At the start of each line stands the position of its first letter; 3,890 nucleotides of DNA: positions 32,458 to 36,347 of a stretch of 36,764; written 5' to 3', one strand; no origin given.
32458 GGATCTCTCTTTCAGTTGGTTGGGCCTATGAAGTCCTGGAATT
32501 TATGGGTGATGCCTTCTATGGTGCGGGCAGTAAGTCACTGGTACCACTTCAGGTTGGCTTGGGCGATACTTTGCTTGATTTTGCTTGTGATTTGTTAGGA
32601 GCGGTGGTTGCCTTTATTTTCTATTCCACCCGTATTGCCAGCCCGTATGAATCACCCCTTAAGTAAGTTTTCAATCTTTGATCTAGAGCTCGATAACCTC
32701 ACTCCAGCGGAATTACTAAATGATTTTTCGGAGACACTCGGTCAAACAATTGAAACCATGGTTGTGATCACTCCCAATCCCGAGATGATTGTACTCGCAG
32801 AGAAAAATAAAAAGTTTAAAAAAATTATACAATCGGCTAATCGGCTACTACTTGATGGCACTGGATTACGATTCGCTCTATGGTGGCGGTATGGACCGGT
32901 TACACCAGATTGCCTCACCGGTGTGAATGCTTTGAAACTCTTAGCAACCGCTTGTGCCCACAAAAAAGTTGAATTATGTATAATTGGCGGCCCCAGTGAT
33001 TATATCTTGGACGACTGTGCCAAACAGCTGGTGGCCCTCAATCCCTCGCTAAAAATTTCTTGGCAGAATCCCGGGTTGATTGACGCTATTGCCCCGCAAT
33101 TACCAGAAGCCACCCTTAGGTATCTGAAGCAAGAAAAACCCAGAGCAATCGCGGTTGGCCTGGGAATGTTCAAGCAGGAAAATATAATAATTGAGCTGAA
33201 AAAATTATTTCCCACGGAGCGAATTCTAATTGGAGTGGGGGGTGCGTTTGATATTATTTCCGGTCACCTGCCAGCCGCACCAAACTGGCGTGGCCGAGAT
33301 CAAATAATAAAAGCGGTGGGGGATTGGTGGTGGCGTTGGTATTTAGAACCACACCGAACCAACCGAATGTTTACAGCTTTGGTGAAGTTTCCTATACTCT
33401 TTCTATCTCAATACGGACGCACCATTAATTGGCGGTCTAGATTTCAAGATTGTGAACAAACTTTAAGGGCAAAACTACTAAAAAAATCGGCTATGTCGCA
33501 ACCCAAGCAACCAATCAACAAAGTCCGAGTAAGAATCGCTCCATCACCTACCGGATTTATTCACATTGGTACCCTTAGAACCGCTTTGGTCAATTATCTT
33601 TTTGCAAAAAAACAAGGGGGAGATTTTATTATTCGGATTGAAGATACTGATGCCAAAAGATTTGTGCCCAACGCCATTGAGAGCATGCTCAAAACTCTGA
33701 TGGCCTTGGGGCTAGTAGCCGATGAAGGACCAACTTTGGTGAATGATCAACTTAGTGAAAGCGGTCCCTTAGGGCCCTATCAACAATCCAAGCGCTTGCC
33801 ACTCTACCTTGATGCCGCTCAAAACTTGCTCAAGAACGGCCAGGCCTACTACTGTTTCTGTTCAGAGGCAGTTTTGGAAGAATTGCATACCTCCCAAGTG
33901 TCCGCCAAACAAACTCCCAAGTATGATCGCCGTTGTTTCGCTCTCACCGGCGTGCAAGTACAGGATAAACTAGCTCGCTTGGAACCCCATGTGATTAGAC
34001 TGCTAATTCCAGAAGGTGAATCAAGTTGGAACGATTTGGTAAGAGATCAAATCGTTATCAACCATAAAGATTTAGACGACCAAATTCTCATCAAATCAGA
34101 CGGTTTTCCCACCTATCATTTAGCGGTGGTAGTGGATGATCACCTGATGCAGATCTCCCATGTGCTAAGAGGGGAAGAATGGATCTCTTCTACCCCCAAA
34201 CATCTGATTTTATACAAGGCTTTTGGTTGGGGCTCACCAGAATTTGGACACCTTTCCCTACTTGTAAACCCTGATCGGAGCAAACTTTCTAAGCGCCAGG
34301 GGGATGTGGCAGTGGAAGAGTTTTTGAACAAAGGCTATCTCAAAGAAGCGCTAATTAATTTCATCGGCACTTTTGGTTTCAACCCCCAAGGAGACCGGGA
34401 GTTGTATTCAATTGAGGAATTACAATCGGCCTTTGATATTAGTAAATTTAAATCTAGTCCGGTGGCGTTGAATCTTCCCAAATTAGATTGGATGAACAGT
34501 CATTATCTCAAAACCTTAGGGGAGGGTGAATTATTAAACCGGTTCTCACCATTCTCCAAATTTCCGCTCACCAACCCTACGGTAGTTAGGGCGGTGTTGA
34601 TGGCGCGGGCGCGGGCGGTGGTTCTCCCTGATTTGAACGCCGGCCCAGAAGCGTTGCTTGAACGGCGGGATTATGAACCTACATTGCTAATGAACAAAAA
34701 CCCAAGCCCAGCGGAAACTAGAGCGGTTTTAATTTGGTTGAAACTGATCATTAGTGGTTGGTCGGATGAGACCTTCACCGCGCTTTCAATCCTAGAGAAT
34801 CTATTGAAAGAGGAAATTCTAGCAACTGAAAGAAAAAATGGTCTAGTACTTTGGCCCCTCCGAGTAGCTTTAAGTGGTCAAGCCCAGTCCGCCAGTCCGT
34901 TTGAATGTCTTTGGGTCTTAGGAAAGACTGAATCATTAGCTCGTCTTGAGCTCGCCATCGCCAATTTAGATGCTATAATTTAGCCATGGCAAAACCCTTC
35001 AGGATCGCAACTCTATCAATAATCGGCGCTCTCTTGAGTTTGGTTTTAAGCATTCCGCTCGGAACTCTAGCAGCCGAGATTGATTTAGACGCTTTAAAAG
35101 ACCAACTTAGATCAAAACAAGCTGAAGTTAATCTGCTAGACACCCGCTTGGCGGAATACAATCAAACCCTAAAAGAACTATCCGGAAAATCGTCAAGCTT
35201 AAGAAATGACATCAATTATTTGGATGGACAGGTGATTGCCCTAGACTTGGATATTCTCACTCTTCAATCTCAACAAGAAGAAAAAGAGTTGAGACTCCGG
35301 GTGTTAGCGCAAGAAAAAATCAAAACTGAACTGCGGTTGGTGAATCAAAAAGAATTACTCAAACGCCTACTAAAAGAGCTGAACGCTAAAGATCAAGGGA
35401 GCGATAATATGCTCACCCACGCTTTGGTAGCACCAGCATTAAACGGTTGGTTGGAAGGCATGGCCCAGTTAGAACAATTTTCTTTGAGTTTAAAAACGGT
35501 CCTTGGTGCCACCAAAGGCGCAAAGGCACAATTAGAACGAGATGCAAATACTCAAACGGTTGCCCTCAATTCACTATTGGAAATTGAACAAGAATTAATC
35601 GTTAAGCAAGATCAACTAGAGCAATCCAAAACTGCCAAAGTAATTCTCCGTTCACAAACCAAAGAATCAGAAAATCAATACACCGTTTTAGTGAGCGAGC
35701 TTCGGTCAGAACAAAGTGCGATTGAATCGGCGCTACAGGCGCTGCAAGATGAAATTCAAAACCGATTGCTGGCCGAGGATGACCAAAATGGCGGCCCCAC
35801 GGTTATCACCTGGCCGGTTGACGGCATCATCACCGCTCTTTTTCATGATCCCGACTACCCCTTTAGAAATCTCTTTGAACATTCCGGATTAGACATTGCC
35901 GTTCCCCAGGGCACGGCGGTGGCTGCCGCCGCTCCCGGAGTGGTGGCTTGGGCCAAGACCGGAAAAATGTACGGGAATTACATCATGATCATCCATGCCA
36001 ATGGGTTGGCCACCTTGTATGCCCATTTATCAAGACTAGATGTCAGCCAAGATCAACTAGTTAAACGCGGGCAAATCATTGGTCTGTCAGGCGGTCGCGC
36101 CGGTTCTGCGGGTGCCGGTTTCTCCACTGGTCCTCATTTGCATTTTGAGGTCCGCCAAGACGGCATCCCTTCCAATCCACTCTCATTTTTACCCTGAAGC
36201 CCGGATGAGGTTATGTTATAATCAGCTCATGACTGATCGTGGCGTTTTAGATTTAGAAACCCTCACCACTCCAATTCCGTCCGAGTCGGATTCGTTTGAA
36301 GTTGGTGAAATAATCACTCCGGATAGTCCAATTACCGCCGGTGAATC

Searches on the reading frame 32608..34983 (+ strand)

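Call 61: search_protein_families(library=pfam, proteins=[window:32608-34983:+])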
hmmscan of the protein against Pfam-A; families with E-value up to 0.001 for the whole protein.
window:32608-34983:+ (791 aa): 3 families
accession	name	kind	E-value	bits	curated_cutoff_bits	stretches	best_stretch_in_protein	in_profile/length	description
PF00749.27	tRNA-synt_1c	-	3.5e-92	309.1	23.4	1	305-628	1-314/314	tRNA synthetases class I (E and Q), catalytic domain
PF03808.19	Glyco_tran_WecG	-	1.9e-23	83.6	27.4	1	80-254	4-167/168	Glycosyl transferase WecG/TagA/CpsF family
PF19269.4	Anticodon_2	-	3.4e-17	63.6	23.6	1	642-784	2-141/141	Anticodon binding domain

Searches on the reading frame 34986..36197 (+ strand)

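Call 61: search_protein_families(library=pfam, proteins=[window:34986-36197:+])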
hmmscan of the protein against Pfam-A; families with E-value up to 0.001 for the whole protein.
window:34986-36197:+ (403 aa): 1 family
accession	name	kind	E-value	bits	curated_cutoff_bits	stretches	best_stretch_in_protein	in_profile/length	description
PF01551.29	Peptidase_M23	-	1.3e-29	102.7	28.7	1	298-398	2-96/96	Peptidase family M23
